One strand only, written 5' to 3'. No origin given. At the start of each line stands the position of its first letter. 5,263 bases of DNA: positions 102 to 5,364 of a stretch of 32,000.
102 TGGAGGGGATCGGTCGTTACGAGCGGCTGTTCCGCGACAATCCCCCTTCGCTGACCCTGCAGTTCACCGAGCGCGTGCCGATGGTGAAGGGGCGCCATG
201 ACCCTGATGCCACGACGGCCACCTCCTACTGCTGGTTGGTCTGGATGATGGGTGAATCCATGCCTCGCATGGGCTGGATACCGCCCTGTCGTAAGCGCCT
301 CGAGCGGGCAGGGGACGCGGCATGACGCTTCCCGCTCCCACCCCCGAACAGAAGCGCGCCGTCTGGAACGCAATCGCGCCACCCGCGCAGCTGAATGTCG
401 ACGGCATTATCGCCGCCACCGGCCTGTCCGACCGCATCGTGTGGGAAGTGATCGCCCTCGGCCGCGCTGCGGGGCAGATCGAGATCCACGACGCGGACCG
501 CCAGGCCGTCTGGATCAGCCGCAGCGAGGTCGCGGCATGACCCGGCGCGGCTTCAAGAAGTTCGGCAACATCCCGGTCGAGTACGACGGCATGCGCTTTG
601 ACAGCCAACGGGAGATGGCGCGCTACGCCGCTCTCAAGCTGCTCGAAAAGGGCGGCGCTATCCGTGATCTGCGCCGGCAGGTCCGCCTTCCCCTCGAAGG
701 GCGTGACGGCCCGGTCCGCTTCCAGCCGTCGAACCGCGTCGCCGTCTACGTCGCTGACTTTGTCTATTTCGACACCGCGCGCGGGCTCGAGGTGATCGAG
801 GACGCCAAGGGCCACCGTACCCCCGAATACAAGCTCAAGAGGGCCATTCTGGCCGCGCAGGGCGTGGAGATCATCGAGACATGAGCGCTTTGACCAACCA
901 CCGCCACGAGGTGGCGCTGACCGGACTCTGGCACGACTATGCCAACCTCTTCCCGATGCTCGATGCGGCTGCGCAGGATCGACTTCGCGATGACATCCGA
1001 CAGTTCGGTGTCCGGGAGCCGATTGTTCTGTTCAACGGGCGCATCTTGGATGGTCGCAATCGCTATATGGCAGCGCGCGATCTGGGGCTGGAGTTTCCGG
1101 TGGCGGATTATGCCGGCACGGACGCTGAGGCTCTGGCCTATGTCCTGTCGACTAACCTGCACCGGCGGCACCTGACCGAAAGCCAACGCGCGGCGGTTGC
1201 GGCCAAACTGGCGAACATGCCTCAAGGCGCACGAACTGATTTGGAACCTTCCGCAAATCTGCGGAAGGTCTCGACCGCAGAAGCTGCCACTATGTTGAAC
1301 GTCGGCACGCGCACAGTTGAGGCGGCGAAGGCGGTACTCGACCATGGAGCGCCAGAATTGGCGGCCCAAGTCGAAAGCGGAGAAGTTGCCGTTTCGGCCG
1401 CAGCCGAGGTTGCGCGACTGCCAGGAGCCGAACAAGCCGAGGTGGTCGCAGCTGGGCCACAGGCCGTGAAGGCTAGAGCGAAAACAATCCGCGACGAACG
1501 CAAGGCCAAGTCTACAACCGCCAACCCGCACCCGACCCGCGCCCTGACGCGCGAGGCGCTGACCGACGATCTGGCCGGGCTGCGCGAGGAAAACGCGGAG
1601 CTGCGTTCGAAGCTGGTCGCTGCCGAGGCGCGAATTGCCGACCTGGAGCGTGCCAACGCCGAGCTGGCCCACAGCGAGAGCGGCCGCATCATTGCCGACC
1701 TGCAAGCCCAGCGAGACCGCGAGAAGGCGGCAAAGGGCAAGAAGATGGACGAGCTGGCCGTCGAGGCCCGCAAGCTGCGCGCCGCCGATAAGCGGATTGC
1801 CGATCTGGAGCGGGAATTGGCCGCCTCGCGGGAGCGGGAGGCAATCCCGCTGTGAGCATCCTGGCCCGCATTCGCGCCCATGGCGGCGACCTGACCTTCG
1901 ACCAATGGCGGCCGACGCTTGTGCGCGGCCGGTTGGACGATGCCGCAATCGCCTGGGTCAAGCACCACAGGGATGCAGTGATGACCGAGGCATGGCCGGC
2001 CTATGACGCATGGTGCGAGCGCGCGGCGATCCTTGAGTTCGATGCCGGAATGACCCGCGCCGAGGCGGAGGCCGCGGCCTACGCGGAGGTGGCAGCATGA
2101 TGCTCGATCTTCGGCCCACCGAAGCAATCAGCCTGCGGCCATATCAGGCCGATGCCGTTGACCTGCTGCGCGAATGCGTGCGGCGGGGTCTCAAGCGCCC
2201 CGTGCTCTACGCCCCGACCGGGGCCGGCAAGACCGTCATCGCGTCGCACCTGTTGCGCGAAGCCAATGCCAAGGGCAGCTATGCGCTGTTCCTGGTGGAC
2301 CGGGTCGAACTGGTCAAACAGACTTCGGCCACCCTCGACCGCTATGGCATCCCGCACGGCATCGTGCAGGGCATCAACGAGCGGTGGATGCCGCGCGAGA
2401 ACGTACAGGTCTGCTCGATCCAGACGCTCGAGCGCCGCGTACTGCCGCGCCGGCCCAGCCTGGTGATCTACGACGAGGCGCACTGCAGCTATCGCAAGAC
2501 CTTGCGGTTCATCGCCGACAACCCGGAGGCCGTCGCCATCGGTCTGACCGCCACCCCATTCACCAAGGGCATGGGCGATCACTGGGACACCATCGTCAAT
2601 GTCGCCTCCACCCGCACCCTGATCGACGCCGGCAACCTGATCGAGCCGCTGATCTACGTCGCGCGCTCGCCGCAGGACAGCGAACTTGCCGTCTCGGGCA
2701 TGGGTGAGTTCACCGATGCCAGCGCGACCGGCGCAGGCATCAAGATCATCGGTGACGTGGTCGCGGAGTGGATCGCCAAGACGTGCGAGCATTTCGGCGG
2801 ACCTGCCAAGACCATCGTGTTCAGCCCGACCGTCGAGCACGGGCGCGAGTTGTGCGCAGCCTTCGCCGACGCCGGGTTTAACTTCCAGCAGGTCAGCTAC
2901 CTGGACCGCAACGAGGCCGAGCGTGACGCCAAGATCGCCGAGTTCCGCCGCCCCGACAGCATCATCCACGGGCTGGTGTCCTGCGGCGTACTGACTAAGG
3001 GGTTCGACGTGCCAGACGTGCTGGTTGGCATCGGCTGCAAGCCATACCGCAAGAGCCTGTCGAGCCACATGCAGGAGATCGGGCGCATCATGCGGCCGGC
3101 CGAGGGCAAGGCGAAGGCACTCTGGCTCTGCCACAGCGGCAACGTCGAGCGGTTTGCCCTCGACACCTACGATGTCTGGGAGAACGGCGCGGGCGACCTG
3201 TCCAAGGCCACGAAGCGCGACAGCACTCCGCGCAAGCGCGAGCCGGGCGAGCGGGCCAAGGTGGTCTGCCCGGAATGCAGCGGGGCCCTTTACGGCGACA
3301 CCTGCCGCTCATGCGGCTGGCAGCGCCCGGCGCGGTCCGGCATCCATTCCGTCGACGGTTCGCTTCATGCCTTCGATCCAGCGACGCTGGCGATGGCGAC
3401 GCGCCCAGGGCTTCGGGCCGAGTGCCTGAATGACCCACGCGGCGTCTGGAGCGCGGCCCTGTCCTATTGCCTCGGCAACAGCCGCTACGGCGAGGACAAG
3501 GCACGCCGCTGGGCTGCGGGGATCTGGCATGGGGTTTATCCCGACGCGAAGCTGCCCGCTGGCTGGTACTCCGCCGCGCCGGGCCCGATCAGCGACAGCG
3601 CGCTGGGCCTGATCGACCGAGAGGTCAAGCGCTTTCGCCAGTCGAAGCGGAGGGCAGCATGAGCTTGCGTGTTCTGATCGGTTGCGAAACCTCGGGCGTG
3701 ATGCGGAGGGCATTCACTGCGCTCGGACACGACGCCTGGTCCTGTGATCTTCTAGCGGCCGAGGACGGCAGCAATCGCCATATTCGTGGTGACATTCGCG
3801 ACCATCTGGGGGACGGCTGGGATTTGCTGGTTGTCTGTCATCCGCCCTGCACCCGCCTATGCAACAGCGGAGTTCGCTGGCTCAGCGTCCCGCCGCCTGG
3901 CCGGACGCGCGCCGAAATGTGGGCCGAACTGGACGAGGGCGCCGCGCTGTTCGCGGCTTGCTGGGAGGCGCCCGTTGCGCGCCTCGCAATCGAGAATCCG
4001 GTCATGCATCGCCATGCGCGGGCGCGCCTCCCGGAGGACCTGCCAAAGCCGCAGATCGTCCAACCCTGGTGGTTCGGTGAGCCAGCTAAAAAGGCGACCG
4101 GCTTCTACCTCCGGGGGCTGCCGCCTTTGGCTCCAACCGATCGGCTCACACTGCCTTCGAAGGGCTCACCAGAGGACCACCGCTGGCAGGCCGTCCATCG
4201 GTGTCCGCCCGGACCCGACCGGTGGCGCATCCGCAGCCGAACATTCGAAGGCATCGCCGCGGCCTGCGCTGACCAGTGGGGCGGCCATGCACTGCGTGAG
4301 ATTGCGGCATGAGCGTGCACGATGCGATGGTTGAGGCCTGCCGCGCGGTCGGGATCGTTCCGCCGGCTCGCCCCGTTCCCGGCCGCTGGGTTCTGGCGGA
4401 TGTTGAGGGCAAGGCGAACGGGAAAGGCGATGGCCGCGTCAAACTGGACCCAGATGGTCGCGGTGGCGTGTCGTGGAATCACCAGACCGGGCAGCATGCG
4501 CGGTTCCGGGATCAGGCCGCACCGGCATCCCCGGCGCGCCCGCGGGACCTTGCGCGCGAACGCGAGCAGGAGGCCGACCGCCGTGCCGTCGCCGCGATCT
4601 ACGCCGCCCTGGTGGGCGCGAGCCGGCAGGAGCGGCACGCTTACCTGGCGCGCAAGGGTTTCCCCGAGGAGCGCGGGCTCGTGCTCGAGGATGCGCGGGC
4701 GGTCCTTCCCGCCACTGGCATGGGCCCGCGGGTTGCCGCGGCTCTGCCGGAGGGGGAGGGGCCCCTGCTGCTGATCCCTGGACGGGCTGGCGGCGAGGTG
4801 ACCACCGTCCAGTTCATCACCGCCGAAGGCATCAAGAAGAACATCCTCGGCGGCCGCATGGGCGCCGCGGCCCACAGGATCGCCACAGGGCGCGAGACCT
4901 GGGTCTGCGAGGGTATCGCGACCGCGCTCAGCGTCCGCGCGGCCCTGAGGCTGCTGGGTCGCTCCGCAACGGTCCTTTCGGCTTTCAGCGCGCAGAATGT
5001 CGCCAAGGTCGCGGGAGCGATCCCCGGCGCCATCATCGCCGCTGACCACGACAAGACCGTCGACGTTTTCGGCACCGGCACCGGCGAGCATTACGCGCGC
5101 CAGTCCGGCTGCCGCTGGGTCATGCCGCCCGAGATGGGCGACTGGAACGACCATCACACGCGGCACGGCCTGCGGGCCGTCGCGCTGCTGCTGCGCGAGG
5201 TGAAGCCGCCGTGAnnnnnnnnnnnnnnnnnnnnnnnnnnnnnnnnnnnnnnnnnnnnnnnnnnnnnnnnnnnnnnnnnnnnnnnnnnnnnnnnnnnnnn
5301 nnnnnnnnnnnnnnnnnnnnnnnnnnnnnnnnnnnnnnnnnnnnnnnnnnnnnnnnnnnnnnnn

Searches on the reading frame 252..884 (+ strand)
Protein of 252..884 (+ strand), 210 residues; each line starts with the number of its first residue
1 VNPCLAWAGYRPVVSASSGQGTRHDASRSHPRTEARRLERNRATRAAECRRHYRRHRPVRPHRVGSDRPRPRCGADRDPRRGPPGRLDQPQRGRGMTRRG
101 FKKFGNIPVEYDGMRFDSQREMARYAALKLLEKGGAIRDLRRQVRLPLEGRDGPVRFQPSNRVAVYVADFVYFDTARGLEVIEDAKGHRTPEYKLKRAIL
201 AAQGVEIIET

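Call 101: search_protein_families(library=pfam, proteins=[window:252-884:+], max_evalue=0.001)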
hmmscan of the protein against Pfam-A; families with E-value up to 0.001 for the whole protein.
window:252-884:+ (210 aa): 1 family
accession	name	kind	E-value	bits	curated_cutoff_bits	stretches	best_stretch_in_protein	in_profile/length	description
PF06356.17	DUF1064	-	1.3e-11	45.3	24.7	1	103-203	3-100/117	Protein of unknown function (DUF1064)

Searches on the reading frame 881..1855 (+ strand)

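Call 41: search_protein_families(library=phrogs, proteins=[window:881-1855:+], max_evalue=0.00001)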
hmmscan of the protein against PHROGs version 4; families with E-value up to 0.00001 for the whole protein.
window:881-1855:+ (324 aa): 8 families
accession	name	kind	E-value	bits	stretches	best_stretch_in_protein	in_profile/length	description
phrog_21315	-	unknown function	3.8e-28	99.6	1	20-213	20-215/415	-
phrog_4715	-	DNA, RNA and nucleotide metabolism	3.1e-23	83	1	24-299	162-427/630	ParB-like partition protein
phrog_1033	-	DNA, RNA and nucleotide metabolism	2.1e-10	41.9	1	39-290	65-310/334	ParB-like partition protein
phrog_17439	-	unknown function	4.1e-10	40.5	1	31-115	39-131/240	-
phrog_8071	-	DNA, RNA and nucleotide metabolism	3.8e-07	30.7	1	31-204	28-213/389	ParB-like partition protein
phrog_498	-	other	4.7e-06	26.4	1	33-92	59-123/633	DNA methyltransferase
phrog_26392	-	unknown function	5.6e-06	27.1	1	33-120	9-95/231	-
phrog_15982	-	unknown function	6.3e-06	26.4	1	126-221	164-248/453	-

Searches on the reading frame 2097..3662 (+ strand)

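Call 41: search_protein_families(library=phrogs, proteins=[window:2097-3662:+], max_evalue=0.00001)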
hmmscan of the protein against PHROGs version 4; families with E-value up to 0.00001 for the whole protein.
window:2097-3662:+ (521 aa): 4 families
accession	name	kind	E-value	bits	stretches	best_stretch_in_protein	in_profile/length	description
phrog_16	-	DNA, RNA and nucleotide metabolism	1.6e-71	242.8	1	9-410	269-653/986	DNA helicase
phrog_16694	-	unknown function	1.6e-12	47.2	1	11-119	273-391/1010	-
phrog_16259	-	DNA, RNA and nucleotide metabolism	3.8e-10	40.5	1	11-135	116-240/330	DNA helicase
phrog_9690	-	DNA, RNA and nucleotide metabolism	3e-07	30.8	1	123-341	44-263/306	DNA helicase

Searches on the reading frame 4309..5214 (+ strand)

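Call 41: search_protein_families(library=phrogs, proteins=[window:4309-5214:+], max_evalue=0.00001)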
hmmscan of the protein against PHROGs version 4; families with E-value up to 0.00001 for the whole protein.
window:4309-5214:+ (301 aa): 3 families
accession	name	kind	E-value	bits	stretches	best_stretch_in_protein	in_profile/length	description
phrog_2249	-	DNA, RNA and nucleotide metabolism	2e-28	100.5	1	26-294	39-318/802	DNA primase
phrog_510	-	DNA, RNA and nucleotide metabolism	7.1e-27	95.4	1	2-299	89-361/667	DNA primase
phrog_25777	-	DNA, RNA and nucleotide metabolism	2.5e-17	63.3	1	88-296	147-349/907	DNA primase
